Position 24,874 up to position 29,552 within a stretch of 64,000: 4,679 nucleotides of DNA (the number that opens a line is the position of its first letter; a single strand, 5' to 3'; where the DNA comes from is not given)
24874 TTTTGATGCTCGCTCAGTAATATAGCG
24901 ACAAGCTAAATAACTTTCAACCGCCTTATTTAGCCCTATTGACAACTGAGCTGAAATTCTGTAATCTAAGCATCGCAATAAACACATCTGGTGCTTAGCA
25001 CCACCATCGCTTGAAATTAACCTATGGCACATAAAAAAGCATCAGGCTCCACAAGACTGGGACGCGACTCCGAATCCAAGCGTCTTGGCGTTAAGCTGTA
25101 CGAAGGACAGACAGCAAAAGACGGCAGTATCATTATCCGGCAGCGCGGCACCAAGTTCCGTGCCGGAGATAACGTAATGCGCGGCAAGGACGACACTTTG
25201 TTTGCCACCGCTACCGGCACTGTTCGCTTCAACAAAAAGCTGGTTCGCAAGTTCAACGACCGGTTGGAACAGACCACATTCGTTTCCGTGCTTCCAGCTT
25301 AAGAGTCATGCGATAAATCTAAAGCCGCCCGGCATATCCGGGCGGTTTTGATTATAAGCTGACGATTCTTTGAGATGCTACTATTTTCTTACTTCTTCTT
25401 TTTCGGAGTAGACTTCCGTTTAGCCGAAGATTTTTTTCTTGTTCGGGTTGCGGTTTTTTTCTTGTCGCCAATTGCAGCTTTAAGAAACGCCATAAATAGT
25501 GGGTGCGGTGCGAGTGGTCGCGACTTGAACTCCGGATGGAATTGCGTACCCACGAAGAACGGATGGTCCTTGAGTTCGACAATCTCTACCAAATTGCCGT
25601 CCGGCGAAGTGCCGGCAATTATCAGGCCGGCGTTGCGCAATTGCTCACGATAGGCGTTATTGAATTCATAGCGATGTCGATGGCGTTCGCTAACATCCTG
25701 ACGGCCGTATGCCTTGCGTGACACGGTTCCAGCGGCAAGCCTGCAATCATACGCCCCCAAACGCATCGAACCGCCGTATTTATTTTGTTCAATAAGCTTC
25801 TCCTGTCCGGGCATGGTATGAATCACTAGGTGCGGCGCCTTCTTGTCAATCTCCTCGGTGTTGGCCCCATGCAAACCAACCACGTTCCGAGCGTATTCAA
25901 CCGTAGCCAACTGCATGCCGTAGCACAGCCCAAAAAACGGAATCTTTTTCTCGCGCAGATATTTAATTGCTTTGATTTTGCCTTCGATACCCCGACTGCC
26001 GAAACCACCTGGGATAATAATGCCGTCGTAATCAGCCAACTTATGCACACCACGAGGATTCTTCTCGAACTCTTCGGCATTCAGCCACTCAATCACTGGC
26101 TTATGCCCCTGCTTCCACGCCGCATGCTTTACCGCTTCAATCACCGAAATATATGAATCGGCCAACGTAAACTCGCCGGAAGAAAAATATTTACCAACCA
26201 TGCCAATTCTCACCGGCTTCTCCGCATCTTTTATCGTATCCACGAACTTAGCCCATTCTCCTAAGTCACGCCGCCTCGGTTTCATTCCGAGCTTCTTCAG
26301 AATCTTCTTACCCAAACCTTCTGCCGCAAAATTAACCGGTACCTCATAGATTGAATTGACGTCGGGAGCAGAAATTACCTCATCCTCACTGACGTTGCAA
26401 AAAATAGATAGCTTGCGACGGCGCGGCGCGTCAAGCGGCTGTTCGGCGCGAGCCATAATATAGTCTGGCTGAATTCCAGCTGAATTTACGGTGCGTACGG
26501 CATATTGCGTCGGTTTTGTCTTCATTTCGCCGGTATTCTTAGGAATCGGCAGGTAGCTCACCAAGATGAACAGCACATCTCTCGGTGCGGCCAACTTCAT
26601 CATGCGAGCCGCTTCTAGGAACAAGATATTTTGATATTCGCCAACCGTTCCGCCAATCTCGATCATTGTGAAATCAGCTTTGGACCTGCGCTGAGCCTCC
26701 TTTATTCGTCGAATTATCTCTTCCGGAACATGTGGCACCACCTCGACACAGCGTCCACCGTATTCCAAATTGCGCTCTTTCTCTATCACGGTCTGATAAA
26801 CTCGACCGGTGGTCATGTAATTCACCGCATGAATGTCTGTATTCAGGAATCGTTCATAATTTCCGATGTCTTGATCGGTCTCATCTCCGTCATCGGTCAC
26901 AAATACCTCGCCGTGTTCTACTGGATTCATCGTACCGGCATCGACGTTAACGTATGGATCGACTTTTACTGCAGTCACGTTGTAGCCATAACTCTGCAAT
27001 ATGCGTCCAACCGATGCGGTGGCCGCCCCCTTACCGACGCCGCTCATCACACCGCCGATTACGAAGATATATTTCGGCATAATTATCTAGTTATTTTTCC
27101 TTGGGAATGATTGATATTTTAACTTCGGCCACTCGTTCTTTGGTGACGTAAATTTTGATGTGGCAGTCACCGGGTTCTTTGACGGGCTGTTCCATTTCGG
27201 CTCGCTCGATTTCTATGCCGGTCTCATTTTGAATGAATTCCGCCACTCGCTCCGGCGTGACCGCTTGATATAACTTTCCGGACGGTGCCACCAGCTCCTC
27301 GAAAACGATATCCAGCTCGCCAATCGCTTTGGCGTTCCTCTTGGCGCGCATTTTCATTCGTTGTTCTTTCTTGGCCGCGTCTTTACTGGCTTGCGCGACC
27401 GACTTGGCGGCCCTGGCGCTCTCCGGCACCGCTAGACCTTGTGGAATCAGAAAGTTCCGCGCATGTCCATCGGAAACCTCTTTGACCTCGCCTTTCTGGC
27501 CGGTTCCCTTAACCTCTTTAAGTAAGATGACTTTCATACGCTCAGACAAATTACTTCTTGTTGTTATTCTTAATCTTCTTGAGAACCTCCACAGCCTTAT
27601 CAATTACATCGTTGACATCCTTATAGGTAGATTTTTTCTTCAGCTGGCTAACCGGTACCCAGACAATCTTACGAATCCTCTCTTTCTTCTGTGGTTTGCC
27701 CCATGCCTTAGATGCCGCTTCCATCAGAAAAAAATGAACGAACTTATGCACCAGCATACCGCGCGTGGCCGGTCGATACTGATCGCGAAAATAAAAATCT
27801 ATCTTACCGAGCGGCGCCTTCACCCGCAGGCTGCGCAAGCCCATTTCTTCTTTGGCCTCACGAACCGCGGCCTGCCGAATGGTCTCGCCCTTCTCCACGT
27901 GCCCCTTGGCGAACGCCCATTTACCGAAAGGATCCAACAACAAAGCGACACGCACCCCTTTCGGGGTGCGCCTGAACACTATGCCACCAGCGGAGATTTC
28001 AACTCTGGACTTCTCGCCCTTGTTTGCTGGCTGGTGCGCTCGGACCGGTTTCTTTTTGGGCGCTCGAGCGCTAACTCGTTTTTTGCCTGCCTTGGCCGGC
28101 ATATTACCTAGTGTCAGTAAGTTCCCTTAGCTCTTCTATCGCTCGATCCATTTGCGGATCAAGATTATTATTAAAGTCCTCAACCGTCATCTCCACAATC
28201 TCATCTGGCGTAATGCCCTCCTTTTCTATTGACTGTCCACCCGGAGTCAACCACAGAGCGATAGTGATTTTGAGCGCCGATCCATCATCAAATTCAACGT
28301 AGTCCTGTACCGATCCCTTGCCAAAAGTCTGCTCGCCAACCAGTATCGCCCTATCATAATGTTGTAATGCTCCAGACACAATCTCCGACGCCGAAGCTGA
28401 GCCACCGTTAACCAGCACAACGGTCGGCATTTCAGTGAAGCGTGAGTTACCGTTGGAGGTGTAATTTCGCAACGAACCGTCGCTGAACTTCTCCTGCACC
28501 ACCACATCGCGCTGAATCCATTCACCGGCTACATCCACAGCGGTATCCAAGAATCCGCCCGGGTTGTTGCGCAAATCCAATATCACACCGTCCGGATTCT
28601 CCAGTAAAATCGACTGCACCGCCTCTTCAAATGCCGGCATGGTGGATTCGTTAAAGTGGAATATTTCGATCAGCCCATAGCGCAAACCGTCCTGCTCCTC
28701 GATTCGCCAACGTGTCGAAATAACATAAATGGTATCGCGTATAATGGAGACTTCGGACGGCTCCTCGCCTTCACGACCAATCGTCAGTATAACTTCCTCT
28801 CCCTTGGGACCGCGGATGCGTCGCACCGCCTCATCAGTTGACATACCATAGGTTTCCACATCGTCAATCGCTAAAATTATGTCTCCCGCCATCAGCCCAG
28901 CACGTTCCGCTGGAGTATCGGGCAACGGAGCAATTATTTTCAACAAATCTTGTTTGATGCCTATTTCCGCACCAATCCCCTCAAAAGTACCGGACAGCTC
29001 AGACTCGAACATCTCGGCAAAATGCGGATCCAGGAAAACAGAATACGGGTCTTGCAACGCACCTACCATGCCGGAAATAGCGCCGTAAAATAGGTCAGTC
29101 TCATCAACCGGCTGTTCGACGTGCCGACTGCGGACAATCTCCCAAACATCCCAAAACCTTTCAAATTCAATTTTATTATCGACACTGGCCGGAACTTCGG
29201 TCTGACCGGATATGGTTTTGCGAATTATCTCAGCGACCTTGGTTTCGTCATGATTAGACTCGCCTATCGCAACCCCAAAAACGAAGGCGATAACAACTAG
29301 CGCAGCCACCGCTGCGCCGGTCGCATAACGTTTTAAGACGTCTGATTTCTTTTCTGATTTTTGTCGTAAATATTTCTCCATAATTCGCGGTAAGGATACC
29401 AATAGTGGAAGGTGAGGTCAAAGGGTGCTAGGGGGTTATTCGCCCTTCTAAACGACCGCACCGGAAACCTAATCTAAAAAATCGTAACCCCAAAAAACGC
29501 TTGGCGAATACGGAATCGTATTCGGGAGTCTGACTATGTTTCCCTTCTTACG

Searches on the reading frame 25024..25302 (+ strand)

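Call 60: search_protein_families(library=pfam, proteins=[window:25024-25302:+], max_evalue=0.001)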
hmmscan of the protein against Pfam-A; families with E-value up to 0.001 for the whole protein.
window:25024-25302:+ (92 aa): 1 family
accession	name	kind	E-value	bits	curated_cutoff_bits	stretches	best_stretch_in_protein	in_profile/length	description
PF01016.24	Ribosomal_L27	-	1.7e-32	111.7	20.5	1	2-77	1-76/79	Ribosomal L27 protein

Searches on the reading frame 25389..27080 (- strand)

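Call 32: search_protein_families(library=pfam, proteins=[window:25389-27080:-], max_evalue=0.001)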
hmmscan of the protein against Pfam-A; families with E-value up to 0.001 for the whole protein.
window:25389-27080:- (563 aa): 4 families
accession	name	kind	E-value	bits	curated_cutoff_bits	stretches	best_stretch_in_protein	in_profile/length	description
PF06418.20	CTP_synth_N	-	3.3e-104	348.4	26.1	1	3-266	1-265/265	CTP synthase N-terminus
PF00117.34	GATase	-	2.2e-40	138.8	22.8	1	306-534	2-189/190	Glutamine amidotransferase class-I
PF07722.19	Peptidase_C26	-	2.8e-07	31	20.5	1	371-517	97-219/219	Peptidase C26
PF01656.29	CbiA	-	2.5e-05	24.7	25.4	1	8-110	3-54/125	CobQ/CobB/MinD/ParA nucleotide binding domain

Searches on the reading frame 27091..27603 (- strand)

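Call 32: search_protein_families(library=pfam, proteins=[window:27091-27603:-], max_evalue=0.001)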
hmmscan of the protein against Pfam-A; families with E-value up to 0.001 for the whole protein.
window:27091-27603:- (170 aa): 2 families
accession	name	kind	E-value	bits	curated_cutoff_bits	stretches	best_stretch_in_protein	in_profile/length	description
PF01281.25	Ribosomal_L9_N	-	2.2e-20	72.4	20.7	1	23-65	1-43/47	Ribosomal protein L9, N-terminal domain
PF03948.19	Ribosomal_L9_C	-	5e-11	43.3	23.2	1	87-166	3-85/86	Ribosomal protein L9, C-terminal domain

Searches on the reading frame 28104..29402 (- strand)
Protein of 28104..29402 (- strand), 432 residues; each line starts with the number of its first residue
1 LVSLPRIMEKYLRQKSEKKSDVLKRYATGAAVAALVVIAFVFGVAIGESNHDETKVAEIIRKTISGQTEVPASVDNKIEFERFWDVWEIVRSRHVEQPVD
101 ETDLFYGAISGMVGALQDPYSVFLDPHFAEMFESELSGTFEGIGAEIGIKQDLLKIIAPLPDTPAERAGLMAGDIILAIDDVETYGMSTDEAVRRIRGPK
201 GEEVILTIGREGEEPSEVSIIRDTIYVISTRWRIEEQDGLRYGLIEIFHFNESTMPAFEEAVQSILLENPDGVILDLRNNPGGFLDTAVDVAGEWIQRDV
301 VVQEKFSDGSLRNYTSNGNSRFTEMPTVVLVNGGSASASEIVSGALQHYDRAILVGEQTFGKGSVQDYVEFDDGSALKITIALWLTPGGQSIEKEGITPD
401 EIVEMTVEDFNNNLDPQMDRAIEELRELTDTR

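Call 47: search_protein_families(library=pfam, proteins=[window:28104-29402:-], max_evalue=0.001)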
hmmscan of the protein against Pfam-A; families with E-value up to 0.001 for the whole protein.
window:28104-29402:- (432 aa): 5 families
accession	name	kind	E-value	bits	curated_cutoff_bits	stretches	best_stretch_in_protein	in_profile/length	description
PF03572.23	Peptidase_S41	-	6.1e-50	169.5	24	1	242-402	2-164/165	Peptidase family S41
PF17820.7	PDZ_6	-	1.4e-13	50.7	27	1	158-208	4-52/54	PDZ domain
PF22694.1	CtpB_N-like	-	3.3e-11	43.9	27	1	72-125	30-82/85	Activating protease CtpB N-terminal domain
PF00595.29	PDZ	-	4.5e-10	40.2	23.2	1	141-208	10-80/81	PDZ domain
PF13180.12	PDZ_2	-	1.9e-05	25.3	27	1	154-214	14-73/80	PDZ domain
